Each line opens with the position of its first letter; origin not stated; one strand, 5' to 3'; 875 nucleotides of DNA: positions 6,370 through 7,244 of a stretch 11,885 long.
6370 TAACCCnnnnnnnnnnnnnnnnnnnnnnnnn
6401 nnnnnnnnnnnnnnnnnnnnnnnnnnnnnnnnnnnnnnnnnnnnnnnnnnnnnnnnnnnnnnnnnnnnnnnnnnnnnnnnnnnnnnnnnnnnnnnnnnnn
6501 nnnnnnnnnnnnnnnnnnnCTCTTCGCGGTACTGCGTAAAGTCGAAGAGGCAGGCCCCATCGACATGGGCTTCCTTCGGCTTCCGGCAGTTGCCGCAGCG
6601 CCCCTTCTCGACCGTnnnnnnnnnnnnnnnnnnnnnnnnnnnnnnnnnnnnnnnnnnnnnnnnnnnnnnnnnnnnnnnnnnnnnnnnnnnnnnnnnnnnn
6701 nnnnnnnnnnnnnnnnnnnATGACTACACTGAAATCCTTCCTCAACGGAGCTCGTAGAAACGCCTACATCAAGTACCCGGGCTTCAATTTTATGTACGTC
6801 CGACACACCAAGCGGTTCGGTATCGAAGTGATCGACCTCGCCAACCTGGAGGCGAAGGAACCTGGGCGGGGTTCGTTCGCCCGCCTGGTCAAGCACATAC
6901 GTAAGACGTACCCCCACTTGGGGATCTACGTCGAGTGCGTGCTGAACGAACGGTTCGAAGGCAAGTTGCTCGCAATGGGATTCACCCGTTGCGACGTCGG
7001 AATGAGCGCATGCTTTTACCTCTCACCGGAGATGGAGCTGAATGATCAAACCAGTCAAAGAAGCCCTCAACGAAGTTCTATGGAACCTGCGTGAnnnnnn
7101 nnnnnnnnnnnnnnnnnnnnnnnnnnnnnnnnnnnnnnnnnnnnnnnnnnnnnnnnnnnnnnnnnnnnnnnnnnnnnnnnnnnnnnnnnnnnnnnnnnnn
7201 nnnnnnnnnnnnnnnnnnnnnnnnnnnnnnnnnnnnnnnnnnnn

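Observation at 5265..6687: Tandem array of five paralogous mini-proteins with a C-x2-C-x6-9-H-x-D-x2-C-x-F-[ED]-x-S-x-F motif, joined by overlapping stop/start codons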

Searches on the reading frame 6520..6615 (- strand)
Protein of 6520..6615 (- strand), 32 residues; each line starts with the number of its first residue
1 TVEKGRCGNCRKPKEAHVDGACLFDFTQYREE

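Call 25: search_solved_structures(query=A2, max_evalue=10, show_alignments=3)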
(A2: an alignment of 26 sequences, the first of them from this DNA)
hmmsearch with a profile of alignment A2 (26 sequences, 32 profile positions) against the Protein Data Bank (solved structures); distinct sequences matched with E-value up to 10: 14.
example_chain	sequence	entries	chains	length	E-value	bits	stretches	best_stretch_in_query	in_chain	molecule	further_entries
8e9g_F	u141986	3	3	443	0.31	13.6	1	13-25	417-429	NADH-quinone oxidoreductase subunit F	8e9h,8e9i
6gn6_A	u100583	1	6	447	0.36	13.4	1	14-27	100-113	Alpha-L-fucosidase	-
2das_A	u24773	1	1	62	0.4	13.3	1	4-15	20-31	Zinc finger MYM-type protein 5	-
8ijy_A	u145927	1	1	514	0.61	12.7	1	4-26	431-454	Deoxyribodipyrimidine photolyase-related protein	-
3u99_A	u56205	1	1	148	0.66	12.6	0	5-15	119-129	Diheme cytochrome c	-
2a51_A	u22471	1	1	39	1.7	11.3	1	6-14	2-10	nucleocapsid protein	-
1nc8_A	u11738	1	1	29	2.5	10.7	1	3-13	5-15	NUCLEOCAPSID PROTEIN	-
1epu_A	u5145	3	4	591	2.7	10.6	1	10-22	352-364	S-SEC1 | SEC1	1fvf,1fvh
5dqr_A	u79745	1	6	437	2.8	10.6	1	5-24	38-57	7-hydroxymethyl chlorophyll a reductase, chloroplastic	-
8xu8_Se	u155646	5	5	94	6.7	9.4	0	2-12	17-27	Small ribosomal subunit protein eS26A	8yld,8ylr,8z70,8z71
4u3m_D6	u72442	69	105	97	7.2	9.3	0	2-12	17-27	40S ribosomal protein S26-B | ES26 | 40S ribosomal protein S26-A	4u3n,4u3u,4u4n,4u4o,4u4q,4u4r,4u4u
5m1j_a2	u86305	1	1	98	7.4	9.2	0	2-12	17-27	40S ribosomal protein S26-B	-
2m3l_A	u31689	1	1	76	7.9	9.1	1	4-13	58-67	Protein E6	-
1qdb_A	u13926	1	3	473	8.9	9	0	2-16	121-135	CYTOCHROME C NITRITE REDUCTASE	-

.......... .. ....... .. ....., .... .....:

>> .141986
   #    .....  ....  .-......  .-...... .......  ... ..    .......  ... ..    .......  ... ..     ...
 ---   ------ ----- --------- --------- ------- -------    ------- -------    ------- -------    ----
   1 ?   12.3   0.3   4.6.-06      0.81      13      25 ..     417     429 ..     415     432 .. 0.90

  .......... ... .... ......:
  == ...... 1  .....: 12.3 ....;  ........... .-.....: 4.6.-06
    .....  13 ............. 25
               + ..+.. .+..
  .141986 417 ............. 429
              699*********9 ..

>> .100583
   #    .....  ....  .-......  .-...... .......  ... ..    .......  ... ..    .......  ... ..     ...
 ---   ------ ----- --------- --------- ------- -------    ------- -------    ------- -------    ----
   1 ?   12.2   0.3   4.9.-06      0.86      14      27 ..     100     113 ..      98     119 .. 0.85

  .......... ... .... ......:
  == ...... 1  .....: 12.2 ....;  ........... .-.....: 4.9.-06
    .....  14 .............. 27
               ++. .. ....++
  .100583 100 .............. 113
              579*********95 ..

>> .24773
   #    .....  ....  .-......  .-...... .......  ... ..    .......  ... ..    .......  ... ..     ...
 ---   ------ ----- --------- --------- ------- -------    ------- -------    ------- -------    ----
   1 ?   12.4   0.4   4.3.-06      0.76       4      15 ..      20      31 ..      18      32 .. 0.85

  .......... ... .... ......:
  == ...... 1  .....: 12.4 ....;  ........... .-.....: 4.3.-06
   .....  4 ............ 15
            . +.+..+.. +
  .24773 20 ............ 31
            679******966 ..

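Call 30: search_protein_representatives(alignment_id=A2)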
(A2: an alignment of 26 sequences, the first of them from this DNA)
Query: 26 sequences, 32 profile positions. Proteins with E-value up to 0.001 (for the whole library): 330; up to 1e-10: 13; up to 1e-30: 0. The best 150 are listed.
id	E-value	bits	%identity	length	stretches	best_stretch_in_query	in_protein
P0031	4.5e-17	77.1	-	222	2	3-31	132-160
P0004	1.2e-14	69.4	-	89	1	1-32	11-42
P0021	2.8e-14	68.2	-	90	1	1-32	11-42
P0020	1.4e-13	66.0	-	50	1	1-30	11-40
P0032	2.3e-13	65.3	-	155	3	7-31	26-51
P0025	8.9e-13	63.4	-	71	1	1-31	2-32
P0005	1.7e-12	62.5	-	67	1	1-31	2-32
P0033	3.5e-12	61.5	-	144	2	6-31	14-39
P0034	1.0e-11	60.0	-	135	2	3-32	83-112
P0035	2.3e-11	58.9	-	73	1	3-31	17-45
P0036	3.5e-11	58.3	-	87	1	2-31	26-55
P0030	7.0e-11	57.3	-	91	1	2-32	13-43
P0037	9.2e-11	57.0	-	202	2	5-27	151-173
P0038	4.2e-10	54.8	-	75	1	2-32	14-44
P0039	7.1e-10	54.1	-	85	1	2-31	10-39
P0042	2.5e-09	52.4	-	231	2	1-32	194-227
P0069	2.0e-07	46.3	-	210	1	5-31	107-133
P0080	5.3e-07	44.9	-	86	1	3-32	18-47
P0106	1.9e-06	43.2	-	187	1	2-29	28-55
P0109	2.0e-06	43.1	-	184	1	5-31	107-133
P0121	3.2e-06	42.4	-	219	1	1-30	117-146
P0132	4.7e-06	41.9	-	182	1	6-31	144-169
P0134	4.8e-06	41.8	-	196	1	6-31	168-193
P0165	1.8e-05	40.0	-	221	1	2-30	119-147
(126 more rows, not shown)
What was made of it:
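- Most are proteins of 60-140 aa (call 30).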

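Call 33: search_protein_families(library=pfam, max_evalue=0.1, proteins=[P0031, P0037, P0042, P0069, P0109, P0121, P0165, P0132, P0134, P0106])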
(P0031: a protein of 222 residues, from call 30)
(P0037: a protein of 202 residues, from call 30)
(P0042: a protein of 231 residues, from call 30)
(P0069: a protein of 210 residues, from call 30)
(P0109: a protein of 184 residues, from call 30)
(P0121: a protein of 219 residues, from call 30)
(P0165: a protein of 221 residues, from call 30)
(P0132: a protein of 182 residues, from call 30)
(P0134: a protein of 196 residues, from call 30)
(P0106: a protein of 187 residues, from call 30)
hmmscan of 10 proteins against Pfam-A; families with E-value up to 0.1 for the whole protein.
P0031 (222 aa): 1 family
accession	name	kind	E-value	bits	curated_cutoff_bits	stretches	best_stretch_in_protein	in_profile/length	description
PF00476.26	DNA_pol_A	-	2e-05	24.2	34.3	1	175-196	113-134/381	DNA polymerase family A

P0037 (202 aa): 0 families

P0042 (231 aa): 3 families
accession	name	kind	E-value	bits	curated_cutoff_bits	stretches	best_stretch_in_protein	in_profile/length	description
PF00722.28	Glyco_hydro_16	-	0.015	15.2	22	1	33-71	102-140/175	Glycosyl hydrolases family 16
PF11646.13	DUF3258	-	0.019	15.5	25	1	34-103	22-91/116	Protein of unknown function DUF3258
PF03367.19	Zn_ribbon_ZPR1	-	0.035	14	23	1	191-214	29-52/56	ZPR1 zinc-finger domain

P0069 (210 aa): 0 families

P0109 (184 aa): 0 families

P0121 (219 aa): 0 families

P0165 (221 aa): 0 families

P0132 (182 aa): 1 family
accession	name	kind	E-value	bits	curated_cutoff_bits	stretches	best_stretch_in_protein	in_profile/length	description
PF23397.1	DUF7104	-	0.031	14.6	26.1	1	105-121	9-25/31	Domain of unknown function (DUF7104)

P0134 (196 aa): 0 families

P0106 (187 aa): 1 family
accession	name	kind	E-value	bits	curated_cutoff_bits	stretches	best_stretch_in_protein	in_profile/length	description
PF21978.1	SEHBP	-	0.026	14.7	27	1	29-49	14-36/46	Transcriptional regulator SEHBP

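Call 44: find_encoding_contigs(protein=P0031, flank=8000, max_places=2)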
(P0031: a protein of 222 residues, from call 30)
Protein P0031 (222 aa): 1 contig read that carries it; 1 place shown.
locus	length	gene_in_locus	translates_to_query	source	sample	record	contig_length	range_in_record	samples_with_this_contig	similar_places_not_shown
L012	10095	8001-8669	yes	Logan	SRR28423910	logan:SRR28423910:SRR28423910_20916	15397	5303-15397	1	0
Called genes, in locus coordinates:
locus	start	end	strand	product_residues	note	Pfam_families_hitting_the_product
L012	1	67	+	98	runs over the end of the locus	PF10077:DUF2314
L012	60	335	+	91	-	-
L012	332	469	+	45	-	-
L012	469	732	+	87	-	-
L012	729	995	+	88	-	-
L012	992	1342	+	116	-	-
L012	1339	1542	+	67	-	-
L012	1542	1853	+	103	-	-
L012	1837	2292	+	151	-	-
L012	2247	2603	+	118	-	-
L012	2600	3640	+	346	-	PF09250:Prim-Pol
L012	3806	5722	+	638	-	PF05272:VapE-like_dom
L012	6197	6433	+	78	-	PF13223:DUF4031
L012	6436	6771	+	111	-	-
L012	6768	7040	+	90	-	-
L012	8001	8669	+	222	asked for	PF00476:DNA_pol_A (faint)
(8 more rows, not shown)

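Call 48: find_related_loci(query=A2, collection=viral_contigs, flank=6000)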
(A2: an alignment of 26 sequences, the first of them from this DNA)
Query A2 (32 aa) in viral_contigs; peptide patterns used: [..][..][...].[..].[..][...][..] (x = any residue, [..] = any of these).
19 stretches matched a pattern; 7 encode a relative of the query (tblastn E <= 1e-3); 7 distinct loci.
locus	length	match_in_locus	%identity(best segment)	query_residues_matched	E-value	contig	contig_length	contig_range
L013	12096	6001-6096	63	1-32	5e-12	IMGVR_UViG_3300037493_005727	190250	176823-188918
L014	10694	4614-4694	52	6-32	2e-7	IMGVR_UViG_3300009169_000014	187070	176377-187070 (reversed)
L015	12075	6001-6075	52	6-30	3e-6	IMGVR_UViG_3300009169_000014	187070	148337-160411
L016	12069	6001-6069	57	7-29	4e-6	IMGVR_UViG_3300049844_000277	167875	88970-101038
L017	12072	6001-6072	46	6-29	2e-5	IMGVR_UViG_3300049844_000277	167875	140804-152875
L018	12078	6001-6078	46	7-32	3e-5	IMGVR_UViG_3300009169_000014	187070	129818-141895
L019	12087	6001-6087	41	2-30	3e-5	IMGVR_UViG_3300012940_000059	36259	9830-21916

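Call 62: search_protein_families(library=pfam, max_evalue=0.1, proteins=[L015:5458-6102:+, L017:5419-6102:+, L018:5554-6291:+, L019:5647-6312:+, L016:5926-6249:+, P0176])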
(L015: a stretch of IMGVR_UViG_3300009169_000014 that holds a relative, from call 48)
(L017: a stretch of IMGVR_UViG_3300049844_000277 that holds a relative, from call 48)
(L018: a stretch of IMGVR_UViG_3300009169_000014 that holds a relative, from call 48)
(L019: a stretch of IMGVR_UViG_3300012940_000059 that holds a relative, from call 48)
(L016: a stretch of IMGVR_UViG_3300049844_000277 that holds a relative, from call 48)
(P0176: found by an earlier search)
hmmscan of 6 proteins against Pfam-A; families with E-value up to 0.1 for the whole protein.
L015:5458-6102:+ (214 aa): 1 family
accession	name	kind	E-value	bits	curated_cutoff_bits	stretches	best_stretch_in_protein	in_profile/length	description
PF18406.6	DUF1281_C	-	4.2e-10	39.8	22.8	1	79-149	7-77/88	Ferredoxin-like domain in Api92-like protein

L017:5419-6102:+ (227 aa): 2 families
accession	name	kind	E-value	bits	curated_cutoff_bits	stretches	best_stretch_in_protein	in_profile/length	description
PF18406.6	DUF1281_C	-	2.2e-08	34.3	22.8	1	89-138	11-54/88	Ferredoxin-like domain in Api92-like protein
PF08792.16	A2L_zn_ribbon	-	0.0034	17.5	22.9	1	168-191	4-27/33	A2L zinc ribbon domain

L018:5554-6291:+ (245 aa): 0 families

L019:5647-6312:+ (221 aa): 0 families

L016:5926-6249:+ (107 aa): 0 families

P0176 (255 aa): 1 family
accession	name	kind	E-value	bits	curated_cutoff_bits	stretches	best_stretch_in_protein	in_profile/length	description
PF00476.26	DNA_pol_A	-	2.7e-05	23.7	34.3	1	212-232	113-133/381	DNA polymerase family A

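Call 72: search_solved_structures(query=P0080, max_evalue=10, show_alignments=2)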
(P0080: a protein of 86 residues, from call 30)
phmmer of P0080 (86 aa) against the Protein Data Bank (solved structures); distinct sequences matched with E-value up to 10: 59.
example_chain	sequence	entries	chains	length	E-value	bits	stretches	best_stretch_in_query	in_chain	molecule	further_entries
4bwj_A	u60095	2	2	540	0.00026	24.5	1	40-84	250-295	DNA POLYMERASE I, THERMOSTABLE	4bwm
5o7t_A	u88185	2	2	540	0.00026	24.4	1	40-84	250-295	DNA polymerase I, thermostable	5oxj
3po4_A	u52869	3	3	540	0.00026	24.4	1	40-84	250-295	DNA polymerase I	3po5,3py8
2ktq_A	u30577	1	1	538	0.00026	24.4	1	40-84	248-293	PROTEIN (LARGE FRAGMENT OF DNA POLYMERASE I)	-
1qtm_A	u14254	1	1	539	0.00026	24.4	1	40-84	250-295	DNA POLYMERASE I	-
4ktq_A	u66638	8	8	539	0.00026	24.4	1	40-84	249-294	PROTEIN (LARGE FRAGMENT OF DNA POLYMERASE I) | DNA polymerase I, thermostable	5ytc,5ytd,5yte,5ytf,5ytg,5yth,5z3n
1qss_A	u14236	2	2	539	0.00026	24.4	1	40-84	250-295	DNA POLYMERASE I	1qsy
1jxe_A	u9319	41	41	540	0.00026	24.4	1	40-84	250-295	TAQ DNA POLYMERASE I | PROTEIN (LARGE FRAGMENT OF DNA POLYMERASE I) | DNA polymerase I, thermostable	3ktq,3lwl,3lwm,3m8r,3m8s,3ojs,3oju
4xiu_A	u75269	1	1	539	0.00026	24.4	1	40-84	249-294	DNA polymerase I, thermostable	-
6fbc_A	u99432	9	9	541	0.00026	24.4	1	40-84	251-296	DNA polymerase I, thermostable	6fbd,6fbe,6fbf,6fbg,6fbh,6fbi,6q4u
1ktq_A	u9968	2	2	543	0.00027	24.4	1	40-84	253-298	DNA POLYMERASE I | PROTEIN (DNA POLYMERASE I)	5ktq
4n56_A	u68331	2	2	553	0.00028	24.3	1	40-84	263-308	DNA polymerase I, thermostable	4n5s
1bgx_T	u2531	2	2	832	0.00082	22.9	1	40-84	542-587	TAQ DNA POLYMERASE | PROTEIN (TAQ POLYMERASE)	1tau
5w6k_A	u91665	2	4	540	0.0011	22.5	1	40-84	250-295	DNA polymerase I, thermostable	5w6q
8xk9_A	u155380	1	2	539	0.0013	22.2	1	40-84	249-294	DNA polymerase I, thermostable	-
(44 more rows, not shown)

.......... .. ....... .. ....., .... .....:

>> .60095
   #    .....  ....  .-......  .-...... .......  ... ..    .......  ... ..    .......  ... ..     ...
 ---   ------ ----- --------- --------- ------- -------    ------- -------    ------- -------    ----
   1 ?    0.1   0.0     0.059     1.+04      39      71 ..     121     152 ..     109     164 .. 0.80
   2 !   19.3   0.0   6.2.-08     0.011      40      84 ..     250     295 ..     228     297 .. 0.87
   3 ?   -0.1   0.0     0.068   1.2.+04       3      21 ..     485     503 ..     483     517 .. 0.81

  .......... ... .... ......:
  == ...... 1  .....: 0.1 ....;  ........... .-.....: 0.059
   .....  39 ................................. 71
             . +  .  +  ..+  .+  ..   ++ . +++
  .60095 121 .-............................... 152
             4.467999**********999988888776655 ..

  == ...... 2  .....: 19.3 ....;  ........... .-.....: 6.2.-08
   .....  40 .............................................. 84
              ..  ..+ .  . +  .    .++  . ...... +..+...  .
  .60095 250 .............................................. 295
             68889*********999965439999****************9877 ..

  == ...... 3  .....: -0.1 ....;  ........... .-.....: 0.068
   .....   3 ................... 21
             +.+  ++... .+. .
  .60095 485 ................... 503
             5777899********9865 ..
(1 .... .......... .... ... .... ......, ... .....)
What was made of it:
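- One subfamily carries the DNA-contacting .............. strip of family-A polymerases (calls 33, 72).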

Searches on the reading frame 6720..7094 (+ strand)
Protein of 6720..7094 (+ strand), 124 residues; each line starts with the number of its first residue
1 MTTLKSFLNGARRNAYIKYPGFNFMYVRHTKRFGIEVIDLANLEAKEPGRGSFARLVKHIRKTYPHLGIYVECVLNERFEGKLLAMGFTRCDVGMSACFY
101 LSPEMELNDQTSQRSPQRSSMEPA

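Call 8: search_protein_families(library=pfam, max_evalue=0.01, proteins=[window:6720-7094:+])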
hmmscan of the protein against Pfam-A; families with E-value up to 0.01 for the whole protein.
window:6720-7094:+ (124 aa): 0 families

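Call 13: search_protein_families(library=phrogs, max_evalue=0.01, proteins=[window:6720-7094:+])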
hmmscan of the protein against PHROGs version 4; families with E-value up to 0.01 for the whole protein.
window:6720-7094:+ (124 aa): 1 family
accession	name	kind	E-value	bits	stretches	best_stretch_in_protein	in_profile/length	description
phrog_22660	-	unknown function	0.00082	20.5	1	37-90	74-125/141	-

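Call 56: search_protein_families(library=ncbifam, max_evalue=0.1, proteins=[window:6720-7094:+])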
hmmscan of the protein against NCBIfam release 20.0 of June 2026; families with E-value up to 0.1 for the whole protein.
window:6720-7094:+ (124 aa): 0 families
